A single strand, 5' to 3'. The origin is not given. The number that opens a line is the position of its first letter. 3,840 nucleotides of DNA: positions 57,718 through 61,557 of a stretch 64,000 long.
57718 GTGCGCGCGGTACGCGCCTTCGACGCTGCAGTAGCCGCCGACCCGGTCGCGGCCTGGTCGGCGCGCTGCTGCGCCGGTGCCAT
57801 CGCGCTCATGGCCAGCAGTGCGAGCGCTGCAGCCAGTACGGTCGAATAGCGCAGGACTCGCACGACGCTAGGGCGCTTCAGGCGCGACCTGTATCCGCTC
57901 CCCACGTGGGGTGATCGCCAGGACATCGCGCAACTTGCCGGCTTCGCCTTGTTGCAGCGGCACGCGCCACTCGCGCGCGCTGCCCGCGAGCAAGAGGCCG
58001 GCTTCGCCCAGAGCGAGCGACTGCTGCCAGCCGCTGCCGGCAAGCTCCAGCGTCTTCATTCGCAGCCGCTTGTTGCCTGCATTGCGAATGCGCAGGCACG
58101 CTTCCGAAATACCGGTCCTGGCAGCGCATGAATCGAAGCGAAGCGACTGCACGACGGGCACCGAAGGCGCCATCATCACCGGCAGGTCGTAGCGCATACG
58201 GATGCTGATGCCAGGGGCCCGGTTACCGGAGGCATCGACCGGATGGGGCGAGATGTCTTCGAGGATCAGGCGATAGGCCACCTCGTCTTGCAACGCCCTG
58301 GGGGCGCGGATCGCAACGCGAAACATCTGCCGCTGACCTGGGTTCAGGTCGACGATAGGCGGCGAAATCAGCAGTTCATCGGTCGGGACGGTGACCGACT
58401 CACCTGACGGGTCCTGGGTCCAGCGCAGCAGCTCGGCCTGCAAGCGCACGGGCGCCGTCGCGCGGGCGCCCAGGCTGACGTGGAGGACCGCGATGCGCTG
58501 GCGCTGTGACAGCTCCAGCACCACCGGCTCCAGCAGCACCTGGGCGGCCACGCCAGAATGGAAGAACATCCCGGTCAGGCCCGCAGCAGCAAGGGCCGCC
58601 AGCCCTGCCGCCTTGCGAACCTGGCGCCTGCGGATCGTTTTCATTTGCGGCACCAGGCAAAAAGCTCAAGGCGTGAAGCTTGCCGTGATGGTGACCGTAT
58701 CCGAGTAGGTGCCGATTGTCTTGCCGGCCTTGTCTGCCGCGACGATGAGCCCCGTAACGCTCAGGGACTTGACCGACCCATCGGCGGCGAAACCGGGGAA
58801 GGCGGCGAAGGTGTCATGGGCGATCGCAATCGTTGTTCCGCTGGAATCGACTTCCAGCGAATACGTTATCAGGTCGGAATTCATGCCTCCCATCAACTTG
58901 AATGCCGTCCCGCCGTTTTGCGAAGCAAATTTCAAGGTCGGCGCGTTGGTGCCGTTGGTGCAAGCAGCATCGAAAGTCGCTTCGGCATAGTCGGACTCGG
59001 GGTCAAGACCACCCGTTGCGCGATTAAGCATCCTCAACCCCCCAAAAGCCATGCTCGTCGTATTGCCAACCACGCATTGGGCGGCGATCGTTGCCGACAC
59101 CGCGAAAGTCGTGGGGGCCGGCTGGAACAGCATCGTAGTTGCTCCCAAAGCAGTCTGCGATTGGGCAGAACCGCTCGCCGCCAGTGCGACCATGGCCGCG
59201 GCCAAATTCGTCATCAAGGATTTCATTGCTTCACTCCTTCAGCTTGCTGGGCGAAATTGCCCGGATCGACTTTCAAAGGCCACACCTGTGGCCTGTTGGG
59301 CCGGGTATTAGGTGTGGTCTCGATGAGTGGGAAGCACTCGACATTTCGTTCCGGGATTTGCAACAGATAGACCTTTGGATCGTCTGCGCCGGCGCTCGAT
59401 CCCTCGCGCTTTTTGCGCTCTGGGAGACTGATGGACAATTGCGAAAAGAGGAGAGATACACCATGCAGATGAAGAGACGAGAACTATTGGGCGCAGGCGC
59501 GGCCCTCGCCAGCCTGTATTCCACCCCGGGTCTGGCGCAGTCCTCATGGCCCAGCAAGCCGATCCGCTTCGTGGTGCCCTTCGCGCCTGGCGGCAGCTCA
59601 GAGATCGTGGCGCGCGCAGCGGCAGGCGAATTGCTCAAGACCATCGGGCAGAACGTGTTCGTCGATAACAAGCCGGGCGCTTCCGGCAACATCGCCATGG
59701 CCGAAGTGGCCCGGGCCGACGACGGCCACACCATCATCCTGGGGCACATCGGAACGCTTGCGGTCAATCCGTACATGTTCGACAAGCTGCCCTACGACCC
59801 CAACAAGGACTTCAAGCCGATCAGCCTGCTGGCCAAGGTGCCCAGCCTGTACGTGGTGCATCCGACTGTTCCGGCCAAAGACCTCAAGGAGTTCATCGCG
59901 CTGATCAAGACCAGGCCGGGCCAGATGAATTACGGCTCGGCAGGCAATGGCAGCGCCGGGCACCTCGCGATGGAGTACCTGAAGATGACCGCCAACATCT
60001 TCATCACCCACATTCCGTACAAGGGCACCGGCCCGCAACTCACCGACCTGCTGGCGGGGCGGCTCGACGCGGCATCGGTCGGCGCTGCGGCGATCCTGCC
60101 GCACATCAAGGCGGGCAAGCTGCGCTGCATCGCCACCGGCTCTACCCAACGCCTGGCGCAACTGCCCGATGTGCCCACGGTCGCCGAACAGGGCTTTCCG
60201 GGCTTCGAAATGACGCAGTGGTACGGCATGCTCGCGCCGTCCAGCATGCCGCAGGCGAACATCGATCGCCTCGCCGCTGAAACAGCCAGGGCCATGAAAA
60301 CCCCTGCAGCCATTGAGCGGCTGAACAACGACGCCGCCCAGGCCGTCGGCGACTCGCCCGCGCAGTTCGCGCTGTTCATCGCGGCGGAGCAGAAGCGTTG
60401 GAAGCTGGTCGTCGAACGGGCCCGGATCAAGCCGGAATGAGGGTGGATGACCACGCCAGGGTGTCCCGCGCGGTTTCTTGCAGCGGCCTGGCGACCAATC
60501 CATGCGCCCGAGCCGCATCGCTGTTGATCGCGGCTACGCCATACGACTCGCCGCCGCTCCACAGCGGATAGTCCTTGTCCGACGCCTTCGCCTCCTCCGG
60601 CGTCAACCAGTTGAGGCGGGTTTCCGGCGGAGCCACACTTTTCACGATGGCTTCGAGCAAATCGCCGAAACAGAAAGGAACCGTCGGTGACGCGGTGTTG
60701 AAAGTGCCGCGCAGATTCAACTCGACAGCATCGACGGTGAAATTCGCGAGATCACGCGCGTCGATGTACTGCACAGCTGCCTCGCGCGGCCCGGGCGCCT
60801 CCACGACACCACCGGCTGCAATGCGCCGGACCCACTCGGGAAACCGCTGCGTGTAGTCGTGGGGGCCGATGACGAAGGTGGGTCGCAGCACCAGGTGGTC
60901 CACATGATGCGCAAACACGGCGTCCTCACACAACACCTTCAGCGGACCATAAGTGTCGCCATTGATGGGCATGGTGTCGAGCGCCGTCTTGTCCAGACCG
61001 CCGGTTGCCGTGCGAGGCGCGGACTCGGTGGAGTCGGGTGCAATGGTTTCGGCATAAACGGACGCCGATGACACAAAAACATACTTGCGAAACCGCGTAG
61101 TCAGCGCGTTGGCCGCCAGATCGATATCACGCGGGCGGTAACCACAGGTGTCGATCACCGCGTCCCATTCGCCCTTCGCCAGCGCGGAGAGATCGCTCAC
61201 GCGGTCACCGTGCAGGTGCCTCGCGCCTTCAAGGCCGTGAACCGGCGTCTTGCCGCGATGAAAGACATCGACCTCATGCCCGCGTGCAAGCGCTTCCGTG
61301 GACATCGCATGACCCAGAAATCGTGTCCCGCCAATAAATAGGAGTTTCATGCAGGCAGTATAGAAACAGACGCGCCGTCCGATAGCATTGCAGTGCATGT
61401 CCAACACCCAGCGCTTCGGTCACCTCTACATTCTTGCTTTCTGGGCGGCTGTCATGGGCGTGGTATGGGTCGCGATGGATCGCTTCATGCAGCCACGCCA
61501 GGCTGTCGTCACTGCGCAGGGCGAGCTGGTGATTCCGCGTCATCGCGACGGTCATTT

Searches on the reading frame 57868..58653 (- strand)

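Call 47: search_protein_families(library=pfam, proteins=[window:57868-58653:-], max_evalue=0.00001)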
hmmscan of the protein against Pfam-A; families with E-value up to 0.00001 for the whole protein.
window:57868-58653:- (261 aa): 1 family
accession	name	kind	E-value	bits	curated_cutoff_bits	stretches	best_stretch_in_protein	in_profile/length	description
PF00345.26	PapD_N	-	4.6e-10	40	23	1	59-164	20-123/126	Pili and flagellar-assembly chaperone, PapD N-terminal domain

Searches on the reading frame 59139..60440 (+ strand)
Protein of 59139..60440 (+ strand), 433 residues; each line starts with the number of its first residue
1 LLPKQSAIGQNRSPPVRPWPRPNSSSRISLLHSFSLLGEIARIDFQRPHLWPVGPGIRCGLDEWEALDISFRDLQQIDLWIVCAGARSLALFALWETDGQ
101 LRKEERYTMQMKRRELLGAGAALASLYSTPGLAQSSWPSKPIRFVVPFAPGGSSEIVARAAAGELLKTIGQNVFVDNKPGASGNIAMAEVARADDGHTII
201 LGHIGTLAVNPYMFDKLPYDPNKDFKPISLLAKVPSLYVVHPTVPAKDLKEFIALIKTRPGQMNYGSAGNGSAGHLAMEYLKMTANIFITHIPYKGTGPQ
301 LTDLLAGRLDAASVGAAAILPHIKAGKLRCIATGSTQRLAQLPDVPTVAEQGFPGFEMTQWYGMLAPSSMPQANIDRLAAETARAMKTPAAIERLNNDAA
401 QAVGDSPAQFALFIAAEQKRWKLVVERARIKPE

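Call 47: search_protein_families(library=pfam, proteins=[window:59139-60440:+], max_evalue=0.00001)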
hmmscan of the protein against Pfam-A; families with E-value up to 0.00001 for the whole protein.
window:59139-60440:+ (433 aa): 1 family
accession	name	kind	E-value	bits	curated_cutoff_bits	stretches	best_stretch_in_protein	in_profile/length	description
PF03401.19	TctC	-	1.3e-72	245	27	1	157-427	1-271/274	Tripartite tricarboxylate transporter family receptor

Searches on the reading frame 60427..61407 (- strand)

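Call 47: search_protein_families(library=pfam, proteins=[window:60427-61407:-], max_evalue=0.00001)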
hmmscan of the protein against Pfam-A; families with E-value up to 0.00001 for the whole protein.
window:60427-61407:- (326 aa): 1 family
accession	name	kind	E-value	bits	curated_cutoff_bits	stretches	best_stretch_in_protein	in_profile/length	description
PF01370.27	Epimerase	-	1.5e-10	41.3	20.9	1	97-229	98-226/240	NAD dependent epimerase/dehydratase family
